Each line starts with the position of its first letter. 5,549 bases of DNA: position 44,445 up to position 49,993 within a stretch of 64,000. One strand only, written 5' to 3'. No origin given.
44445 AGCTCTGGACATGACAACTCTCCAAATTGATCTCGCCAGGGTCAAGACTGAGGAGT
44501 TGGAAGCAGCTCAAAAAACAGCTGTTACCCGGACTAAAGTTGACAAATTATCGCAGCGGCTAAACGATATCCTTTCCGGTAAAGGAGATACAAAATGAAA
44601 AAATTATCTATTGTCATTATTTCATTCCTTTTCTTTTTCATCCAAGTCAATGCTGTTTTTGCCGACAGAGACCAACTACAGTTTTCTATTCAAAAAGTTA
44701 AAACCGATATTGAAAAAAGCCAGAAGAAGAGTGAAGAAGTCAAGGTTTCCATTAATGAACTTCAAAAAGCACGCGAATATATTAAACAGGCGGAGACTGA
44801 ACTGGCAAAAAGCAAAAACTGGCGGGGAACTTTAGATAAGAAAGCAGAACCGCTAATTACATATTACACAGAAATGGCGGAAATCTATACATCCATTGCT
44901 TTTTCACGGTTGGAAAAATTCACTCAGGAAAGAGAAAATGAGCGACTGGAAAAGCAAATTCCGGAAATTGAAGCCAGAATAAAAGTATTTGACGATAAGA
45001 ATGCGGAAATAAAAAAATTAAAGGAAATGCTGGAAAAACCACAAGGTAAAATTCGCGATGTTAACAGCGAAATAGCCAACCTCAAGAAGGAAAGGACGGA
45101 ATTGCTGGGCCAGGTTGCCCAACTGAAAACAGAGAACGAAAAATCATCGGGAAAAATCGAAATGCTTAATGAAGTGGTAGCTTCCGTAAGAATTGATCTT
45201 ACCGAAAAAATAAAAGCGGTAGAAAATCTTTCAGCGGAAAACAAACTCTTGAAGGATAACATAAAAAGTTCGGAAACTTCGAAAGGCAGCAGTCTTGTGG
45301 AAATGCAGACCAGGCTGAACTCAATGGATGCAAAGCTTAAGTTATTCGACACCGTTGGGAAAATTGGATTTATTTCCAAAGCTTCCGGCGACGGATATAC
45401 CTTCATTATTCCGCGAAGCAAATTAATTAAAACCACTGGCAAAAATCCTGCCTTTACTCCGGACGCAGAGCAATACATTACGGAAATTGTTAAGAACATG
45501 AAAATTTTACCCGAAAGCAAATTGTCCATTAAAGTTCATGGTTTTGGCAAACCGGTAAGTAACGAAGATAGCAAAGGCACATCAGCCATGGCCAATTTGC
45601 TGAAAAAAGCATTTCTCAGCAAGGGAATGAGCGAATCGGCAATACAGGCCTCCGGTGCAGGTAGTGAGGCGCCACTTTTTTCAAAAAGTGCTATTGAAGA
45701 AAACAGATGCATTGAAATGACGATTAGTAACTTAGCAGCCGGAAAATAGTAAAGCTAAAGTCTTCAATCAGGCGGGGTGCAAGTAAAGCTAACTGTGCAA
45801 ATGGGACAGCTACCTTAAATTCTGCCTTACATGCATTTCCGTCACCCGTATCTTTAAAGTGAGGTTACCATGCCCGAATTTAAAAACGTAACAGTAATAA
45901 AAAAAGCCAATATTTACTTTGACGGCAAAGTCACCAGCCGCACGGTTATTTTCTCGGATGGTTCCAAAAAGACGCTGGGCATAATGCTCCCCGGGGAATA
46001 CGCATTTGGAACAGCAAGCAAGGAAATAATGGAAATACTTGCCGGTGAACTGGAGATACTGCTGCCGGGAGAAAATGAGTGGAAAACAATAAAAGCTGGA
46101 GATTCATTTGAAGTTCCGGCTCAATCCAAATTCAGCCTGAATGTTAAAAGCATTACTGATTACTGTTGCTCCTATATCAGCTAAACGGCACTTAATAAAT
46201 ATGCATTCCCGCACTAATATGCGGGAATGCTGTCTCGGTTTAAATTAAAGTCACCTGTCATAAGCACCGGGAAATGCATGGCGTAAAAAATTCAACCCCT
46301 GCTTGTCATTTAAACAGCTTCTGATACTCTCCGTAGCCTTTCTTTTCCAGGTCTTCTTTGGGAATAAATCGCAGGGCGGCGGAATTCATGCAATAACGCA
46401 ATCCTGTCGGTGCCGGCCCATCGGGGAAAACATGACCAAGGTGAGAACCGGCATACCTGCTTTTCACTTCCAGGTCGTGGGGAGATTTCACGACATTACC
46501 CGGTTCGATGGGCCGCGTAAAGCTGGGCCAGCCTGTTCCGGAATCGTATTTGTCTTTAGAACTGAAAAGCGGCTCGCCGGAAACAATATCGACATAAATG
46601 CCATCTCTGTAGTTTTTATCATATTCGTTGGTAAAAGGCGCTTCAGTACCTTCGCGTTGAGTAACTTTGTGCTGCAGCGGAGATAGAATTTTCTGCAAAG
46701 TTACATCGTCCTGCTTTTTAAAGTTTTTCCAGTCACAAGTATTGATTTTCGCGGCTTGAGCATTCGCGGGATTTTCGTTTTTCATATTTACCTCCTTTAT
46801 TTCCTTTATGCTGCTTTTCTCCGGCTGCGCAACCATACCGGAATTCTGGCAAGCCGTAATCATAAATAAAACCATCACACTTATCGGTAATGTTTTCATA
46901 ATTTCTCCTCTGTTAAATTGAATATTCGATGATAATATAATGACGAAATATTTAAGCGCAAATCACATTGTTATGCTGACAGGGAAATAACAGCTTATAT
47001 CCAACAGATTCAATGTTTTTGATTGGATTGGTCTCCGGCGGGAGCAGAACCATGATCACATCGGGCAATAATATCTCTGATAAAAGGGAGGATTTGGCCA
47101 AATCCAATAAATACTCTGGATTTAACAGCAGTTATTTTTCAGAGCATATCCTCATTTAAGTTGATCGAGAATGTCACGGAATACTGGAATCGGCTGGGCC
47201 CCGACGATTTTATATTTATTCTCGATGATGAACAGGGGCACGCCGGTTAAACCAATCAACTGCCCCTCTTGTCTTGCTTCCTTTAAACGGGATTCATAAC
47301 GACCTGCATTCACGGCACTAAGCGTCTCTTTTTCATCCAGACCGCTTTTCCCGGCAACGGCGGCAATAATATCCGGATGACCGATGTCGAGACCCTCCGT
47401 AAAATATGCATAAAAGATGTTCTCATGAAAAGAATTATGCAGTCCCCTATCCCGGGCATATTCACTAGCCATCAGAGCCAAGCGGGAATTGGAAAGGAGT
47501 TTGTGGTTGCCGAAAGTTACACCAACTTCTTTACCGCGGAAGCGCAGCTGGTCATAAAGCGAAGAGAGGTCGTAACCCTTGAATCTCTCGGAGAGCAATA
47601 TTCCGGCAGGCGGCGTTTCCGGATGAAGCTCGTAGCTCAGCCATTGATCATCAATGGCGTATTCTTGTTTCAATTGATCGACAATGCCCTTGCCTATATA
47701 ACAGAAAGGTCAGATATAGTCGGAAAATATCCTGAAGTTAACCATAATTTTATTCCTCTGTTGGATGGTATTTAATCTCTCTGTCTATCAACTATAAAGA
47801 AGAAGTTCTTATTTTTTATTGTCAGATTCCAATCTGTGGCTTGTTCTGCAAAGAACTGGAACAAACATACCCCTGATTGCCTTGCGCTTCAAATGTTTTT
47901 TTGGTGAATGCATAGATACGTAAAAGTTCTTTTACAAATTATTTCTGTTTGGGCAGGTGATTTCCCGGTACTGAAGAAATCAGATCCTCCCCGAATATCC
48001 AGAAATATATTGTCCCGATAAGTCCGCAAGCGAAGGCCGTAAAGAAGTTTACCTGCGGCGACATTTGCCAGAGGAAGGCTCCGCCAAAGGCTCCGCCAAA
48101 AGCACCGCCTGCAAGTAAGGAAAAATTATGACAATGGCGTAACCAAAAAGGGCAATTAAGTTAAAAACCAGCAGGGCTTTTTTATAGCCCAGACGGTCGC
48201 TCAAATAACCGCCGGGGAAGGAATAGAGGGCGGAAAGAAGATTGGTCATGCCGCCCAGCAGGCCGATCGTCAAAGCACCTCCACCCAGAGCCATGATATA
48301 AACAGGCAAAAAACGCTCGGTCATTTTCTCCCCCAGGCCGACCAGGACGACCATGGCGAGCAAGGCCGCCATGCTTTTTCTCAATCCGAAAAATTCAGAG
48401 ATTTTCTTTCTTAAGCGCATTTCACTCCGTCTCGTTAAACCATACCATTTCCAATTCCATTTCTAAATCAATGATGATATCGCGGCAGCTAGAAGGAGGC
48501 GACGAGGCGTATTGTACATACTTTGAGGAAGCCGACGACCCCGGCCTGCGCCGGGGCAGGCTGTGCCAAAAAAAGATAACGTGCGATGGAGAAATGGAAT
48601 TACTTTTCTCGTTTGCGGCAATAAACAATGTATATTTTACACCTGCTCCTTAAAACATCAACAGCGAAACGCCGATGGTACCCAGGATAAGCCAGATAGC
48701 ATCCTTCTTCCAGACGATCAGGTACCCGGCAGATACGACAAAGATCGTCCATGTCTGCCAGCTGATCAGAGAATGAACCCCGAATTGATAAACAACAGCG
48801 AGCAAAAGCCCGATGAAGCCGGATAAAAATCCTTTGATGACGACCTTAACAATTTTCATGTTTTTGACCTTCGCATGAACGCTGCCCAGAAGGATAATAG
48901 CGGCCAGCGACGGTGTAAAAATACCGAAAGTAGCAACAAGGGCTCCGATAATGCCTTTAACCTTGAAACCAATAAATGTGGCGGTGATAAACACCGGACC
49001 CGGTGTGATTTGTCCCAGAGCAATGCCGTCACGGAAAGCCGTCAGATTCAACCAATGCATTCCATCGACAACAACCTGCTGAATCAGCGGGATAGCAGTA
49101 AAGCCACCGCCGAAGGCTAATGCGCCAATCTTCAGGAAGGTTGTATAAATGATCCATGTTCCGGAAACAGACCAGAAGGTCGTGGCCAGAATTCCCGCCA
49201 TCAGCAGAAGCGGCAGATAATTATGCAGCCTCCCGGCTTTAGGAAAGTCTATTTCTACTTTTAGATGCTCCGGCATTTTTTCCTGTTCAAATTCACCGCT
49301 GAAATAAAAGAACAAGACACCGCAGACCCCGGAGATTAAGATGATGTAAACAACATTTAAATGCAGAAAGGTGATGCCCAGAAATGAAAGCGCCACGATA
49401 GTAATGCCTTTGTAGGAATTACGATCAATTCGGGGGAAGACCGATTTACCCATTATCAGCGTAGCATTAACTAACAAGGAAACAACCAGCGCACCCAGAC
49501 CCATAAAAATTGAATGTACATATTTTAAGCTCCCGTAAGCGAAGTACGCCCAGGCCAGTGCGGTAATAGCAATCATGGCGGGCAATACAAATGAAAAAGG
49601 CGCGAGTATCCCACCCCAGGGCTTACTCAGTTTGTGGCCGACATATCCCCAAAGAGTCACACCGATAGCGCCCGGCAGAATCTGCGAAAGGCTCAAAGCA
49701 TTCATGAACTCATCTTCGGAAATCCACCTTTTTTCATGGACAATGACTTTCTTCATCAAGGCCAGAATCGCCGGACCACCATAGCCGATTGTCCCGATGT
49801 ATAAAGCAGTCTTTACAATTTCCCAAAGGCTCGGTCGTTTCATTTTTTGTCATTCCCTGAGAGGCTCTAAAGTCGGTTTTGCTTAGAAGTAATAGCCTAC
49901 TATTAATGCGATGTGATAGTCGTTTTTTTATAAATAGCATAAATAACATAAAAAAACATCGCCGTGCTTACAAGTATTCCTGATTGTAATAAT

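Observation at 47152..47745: In-frame TGA at the CxxC position of a DsbA/FrnE-like oxidoreductase: probable selenoprotein mis-called as a truncated ORF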

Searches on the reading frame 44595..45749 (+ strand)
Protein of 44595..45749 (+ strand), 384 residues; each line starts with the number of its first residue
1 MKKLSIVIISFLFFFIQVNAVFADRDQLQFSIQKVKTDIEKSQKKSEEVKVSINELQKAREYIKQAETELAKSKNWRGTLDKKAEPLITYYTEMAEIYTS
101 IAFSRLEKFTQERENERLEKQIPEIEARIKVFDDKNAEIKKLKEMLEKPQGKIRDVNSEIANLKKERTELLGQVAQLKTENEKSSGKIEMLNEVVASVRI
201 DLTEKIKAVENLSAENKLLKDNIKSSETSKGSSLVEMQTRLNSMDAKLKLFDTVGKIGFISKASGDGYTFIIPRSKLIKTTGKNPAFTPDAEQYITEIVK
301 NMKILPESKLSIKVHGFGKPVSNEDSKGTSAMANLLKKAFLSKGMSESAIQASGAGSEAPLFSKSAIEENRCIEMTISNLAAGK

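Call 4: search_protein_families(library=pfam, proteins=[window:44595-45749:+], max_evalue=0.01)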
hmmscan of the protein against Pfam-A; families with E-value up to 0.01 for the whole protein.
window:44595-45749:+ (384 aa): 9 families
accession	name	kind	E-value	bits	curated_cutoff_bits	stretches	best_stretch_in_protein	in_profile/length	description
PF19220.6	Rod_CreS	-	9.4e-05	22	100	1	135-224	4-93/359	Crescentin, rod domain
PF25764.1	KIF21A_4th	-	0.00028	21.1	33.1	1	112-183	96-164/183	KIF21A-like domain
PF00691.25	OmpA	-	0.0012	19.6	27.2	1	287-370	9-94/98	OmpA family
PF04108.17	ATG17_like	-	0.0019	18.2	43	1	12-190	105-290/355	Autophagy protein ATG17-like domain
PF13851.11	GAS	-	0.0021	17.9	32.3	1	93-190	34-131/200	Growth-arrest specific micro-tubule binding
PF06419.17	COG6_N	-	0.0028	18.2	27.4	0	126-193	29-96/114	Conserved oligomeric complex COG6, N-terminal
PF23882.1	DUF7235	-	0.0039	17.1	30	0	134-173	263-302/307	Family of unknown function (DUF7235)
PF12072.13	RNase_Y_N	-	0.0082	16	32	1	112-213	81-178/201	RNase Y N-terminal region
PF04977.20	DivIC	-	0.0097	16.1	28.9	0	8-64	2-58/80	Septum formation initiator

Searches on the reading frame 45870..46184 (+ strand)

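Call 4: search_protein_families(library=pfam, proteins=[window:45870-46184:+], max_evalue=0.01)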
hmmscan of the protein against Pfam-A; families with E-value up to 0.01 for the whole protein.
window:45870-46184:+ (104 aa): 3 families
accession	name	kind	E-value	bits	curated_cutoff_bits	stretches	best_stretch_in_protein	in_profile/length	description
PF06865.17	Ppnp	-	1.2e-41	141.4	25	1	11-102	1-92/92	Pyrimidine/purine nucleoside phosphorylase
PF05899.18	Cupin_3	-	0.0036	17.4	23.5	1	41-93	16-67/74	EutQ-like cupin domain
PF07883.17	Cupin_2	-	0.0069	16.5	27.2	1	52-87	20-53/70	Cupin domain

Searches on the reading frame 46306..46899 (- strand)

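Call 4: search_protein_families(library=pfam, proteins=[window:46306-46899:-], max_evalue=0.01)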
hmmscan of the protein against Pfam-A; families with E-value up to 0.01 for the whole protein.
window:46306-46899:- (197 aa): 1 family
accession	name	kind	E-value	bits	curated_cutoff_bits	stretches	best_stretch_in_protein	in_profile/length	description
PF01641.26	SelR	-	3.1e-40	137.2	24.9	1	72-180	1-116/116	SelR domain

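Call 37: search_protein_families(library=ncbifam, proteins=[window:46306-46899:-], max_evalue=0.00001)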
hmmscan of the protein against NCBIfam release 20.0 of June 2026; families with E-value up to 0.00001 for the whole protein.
window:46306-46899:- (197 aa): 4 families
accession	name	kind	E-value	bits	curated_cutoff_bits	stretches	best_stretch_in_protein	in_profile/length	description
NF010625.0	PRK14018.1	equivalog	3.2e-54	184.3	522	1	41-196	359-520/521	bifunctional peptide-methionine (S)-S-oxide reductase MsrA/peptide-methionine (R)-S-oxide reductase MsrB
TIGR00357.1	TIGR00357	equivalog_domain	6.6e-52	175.1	113.05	1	63-189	2-134/134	peptide-methionine (R)-S-oxide reductase MsrB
NF004042.0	PRK05550.1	equivalog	5.5e-38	130.8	330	1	64-187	3-130/293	bifunctional methionine sulfoxide reductase B/A protein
NF004036.0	PRK05508.1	equivalog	1.6e-19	69.9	179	1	71-182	5-120/121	methionine-R-sulfoxide reductase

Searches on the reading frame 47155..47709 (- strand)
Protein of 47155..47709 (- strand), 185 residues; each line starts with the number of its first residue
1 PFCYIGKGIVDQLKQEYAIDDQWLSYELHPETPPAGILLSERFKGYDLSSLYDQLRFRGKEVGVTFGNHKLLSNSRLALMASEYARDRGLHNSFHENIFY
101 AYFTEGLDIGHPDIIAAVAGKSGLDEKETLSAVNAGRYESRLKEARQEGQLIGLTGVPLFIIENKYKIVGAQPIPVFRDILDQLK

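Call 10: find_related_loci(query=window:47155-47673:-, collection=genome_contigs, flank=6000)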
Query seq(173 aa) (173 aa) in genome_contigs; peptide patterns used: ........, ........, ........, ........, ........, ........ (x = any residue, [..] = any of these).
186 stretches matched a pattern; 33 encode a relative of the query (tblastn E <= 1e-3); 33 distinct loci.
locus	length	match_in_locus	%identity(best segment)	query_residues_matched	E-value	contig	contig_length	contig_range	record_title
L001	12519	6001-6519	87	1-173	1e-101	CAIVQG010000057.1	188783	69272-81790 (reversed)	MAG: uncultured delta proteobacterium isolate AlinenLipids_bin-4002 genome assembly, contig: bin-4002:57/83, whole genom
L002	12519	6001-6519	80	1-173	1e-94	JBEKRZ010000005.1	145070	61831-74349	MAG: Smithella sp. isolate SPRUCE 522 SPRUCE_522_5, whole genome shotgun sequence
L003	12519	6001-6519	79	1-173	7e-93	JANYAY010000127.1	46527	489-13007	MAG: Deltaproteobacteria bacterium isolate GL140_5_metabat_391 GL140_5_k141_97179, whole genome shotgun sequence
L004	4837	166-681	80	1-172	2e-92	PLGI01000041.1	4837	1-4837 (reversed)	MAG: Syntrophaceae bacterium isolate bog_1110 73.20110800_S3D.35_contig_56916, whole genome shotgun sequence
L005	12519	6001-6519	78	1-173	3e-92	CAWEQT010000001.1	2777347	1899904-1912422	MAG: uncultured delta proteobacterium isolate MFD01828.bin.1.70 genome assembly, contig: contig_19051, whole genome shot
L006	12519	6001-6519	78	1-173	5e-91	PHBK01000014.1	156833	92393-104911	MAG: Deltaproteobacteria bacterium HGW-Deltaproteobacteria-12 bjp_ig2069_scaffold_216, whole genome shotgun sequence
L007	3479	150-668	78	1-173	5e-91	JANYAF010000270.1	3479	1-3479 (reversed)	MAG: Deltaproteobacteria bacterium isolate GL140_5_metabat_185 GL140_5_k141_2790505, whole genome shotgun sequence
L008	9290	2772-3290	77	1-173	9e-90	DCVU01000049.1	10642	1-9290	MAG TPA_asm: Smithella sp. UBA2180 UBA2180_contig_7359, whole genome shotgun sequence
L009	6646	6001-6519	76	1-173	3e-89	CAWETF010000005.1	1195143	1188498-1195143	MAG: uncultured delta proteobacterium isolate MFD01476.bin.1.246 genome assembly, contig: contig_7338, whole genome shot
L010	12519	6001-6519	76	1-173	4e-89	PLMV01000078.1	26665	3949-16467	MAG: Syntrophaceae bacterium isolate fen_1165 73.20120800_E2X.4_contig_6815, whole genome shotgun sequence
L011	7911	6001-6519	76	1-173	1e-88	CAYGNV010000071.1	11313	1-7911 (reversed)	MAG TPA_asm: uncultured Smithella sp. isolate ERP113451_co4_198 genome assembly, contig: NODE_3734_length_11313_cov_14.3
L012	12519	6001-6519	76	1-173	2e-88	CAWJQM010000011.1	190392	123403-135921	MAG: uncultured delta proteobacterium isolate MFD02979.bin.2.91 genome assembly, contig: contig_20765, whole genome shot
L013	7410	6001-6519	75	1-173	1e-87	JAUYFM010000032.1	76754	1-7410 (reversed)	MAG: Smithellaceae bacterium isolate C21_metabat.bin.13 C21_k141_72592, whole genome shotgun sequence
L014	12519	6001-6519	76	1-173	9e-88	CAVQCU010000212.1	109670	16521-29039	MAG: uncultured delta proteobacterium isolate MFD02138.bin.2.50 genome assembly, contig: contig_66988, whole genome shot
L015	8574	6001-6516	74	1-172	2e-87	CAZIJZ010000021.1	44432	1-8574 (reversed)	MAG TPA_asm: uncultured Smithella sp. isolate SRP294416_co1_273 genome assembly, contig: NODE_1261_length_44432_cov_68.3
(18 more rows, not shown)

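Call 67: search_protein_representatives(protein=window:47155-47709:-)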
Query: 185 residues. Proteins with E-value up to 0.001 (for the whole library): 4652; up to 1e-10: 1031; up to 1e-30: 48. The best 150 are listed.
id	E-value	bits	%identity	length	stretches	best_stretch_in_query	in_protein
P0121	4.9e-64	231.9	79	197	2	38-167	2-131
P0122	1.6e-57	210.6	64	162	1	24-182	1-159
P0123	2.0e-53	197.3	62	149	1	38-184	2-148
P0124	1.5e-51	191.1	49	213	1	1-183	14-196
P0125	5.3e-50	186.1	51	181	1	8-185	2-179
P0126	8.3e-48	179.0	47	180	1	13-183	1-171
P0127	1.2e-46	175.2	47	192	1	5-183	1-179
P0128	9.8e-42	159.2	41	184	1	8-183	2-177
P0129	1.7e-41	158.4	43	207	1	1-184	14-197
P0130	3.6e-41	157.3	41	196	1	1-180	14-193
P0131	3.4e-40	154.2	45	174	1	13-181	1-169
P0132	2.8e-39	151.2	41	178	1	8-181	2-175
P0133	5.5e-39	150.2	41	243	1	1-181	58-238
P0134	5.7e-39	150.2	43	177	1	14-181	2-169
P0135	1.7e-38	148.6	41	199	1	1-183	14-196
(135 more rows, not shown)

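Call 73: find_related_loci(query=A4, collection=genome_contigs, flank=1500)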
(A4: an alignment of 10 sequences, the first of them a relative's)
Query A4 (184 aa) in genome_contigs; peptide patterns used: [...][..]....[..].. (x = any residue, [..] = any of these).
195 stretches matched a pattern; 189 encode a relative of the query (tblastn E <= 1e-3); the best 80 are kept; 80 distinct loci.
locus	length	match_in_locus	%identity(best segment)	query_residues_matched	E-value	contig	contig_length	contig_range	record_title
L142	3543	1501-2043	62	2-182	7e-76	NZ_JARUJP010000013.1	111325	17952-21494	Clostridium tanneri strain A1-XYC3 assembly_contig_13, whole genome shotgun sequence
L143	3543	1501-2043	56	2-182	2e-66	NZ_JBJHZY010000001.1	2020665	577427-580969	Candidatus Clostridium radicumherbarum strain WILCCON 0202 NODE_1_length_2020665_cov_148.282650, whole genome shotgun se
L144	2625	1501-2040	55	2-181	3e-66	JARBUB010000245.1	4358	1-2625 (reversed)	MAG: Clostridia bacterium isolate L_E1_T20_C_bin.41 scaffold_39795, whole genome shotgun sequence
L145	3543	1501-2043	56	2-182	9e-65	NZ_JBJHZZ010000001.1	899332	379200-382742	Candidatus Clostridium stratigraminis strain WILCCON 0185 NODE_1_length_899332_cov_201.290869, whole genome shotgun sequ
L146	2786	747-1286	52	2-181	1e-62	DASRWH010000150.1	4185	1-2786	MAG TPA_asm: Candidatus Deferrimicrobium sp. isolate SMAG_U10642 k141_552888, whole genome shotgun sequence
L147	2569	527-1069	49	2-182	2e-60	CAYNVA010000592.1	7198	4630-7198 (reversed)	MAG TPA_asm: uncultured Thermodesulfobacteriota bacterium isolate binchicken_co255_249 genome assembly, contig: k141_938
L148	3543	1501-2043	46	2-182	1e-58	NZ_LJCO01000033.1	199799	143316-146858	Alicyclobacillus ferrooxydans strain TC-34 contig_4, whole genome shotgun sequence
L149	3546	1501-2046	49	2-183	2e-58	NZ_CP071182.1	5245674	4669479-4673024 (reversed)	Alicyclobacillus mengziensis strain S30H14 chromosome, complete genome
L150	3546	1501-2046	48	2-183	4e-58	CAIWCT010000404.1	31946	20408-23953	MAG: uncultured delta proteobacterium isolate AM-2014_bin-3252 genome assembly, contig: bin-3252:404/455, whole genome s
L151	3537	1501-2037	46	2-180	7e-55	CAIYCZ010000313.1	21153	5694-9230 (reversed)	MAG: uncultured delta proteobacterium isolate AlinenSedimentsD2_bin-0128 genome assembly, contig: bin-0128:313/635, whol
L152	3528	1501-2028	44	1-176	4e-55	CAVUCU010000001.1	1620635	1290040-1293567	MAG: Nitrospirota bacterium isolate MFD05442.bin.1.86 genome assembly, contig: contig_11041, whole genome shotgun sequen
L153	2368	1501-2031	49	2-178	1e-54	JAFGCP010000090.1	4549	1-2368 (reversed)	MAG: Deltaproteobacteria bacterium isolate Zod_Metabat.1117 k87_1922358, whole genome shotgun sequence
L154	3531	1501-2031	44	2-178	2e-54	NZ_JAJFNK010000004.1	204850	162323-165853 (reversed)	Alicyclobacillus tolerans strain BL-1 NODE_4_length_204850_cov_75.490338, whole genome shotgun sequence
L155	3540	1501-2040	45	2-181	2e-54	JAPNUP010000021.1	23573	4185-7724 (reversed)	MAG: Bacillota bacterium isolate CF.Solf.bin.11 k141_1772570, whole genome shotgun sequence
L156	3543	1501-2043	44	2-182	1e-53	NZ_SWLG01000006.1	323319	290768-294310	Pseudalkalibacillus caeni strain HB172195 Contig_6, whole genome shotgun sequence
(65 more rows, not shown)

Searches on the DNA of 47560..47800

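Call 56: search_rna_families(source=window, start=47560, end=47800, threshold=evalue, max_evalue=10)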
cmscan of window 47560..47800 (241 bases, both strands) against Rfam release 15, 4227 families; matches with E-value up to 10: 1.
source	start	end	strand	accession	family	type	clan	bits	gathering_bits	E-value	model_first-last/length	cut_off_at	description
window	47619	47681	+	RF01042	mir-891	Gene; miRNA;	-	14.5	90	4.3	1-79/79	no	mir-891 microRNA precursor family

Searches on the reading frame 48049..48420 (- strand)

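Call 4: search_protein_families(library=pfam, proteins=[window:48049-48420:-], max_evalue=0.01)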
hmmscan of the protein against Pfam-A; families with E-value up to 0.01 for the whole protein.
window:48049-48420:- (123 aa): 1 family
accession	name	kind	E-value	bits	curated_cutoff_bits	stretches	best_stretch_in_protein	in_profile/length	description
PF07690.21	MFS_1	-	1.9e-08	34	33.4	1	18-103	206-291/347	Major Facilitator Superfamily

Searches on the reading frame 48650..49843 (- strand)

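Call 4: search_protein_families(library=pfam, proteins=[window:48650-49843:-], max_evalue=0.01)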
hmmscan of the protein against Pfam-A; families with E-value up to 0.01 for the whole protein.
window:48650-49843:- (397 aa): 1 family
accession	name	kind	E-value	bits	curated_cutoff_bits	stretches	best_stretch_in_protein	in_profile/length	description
PF02417.20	Chromate_transp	-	8.5e-72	241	28.6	2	232-391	3-163/166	Chromate transporter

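Call 37: search_protein_families(library=ncbifam, proteins=[window:48650-49843:-], max_evalue=0.00001)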
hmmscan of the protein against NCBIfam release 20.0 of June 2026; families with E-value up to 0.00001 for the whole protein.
window:48650-49843:- (397 aa): 3 families
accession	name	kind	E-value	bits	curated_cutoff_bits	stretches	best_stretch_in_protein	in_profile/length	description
TIGR00937.1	2A51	subfamily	1.8e-71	241.7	171.7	1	14-387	2-362/368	chromate efflux transporter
NF053759.1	ChrTpChrBBac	equivalog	9.5e-31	106.9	250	2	13-179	8-173/180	chromate efflux transporter ChrB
NF053760.1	ChrTpChrABac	equivalog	3.8e-30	105.4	250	2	230-386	4-164/178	chromate efflux transporter ChrA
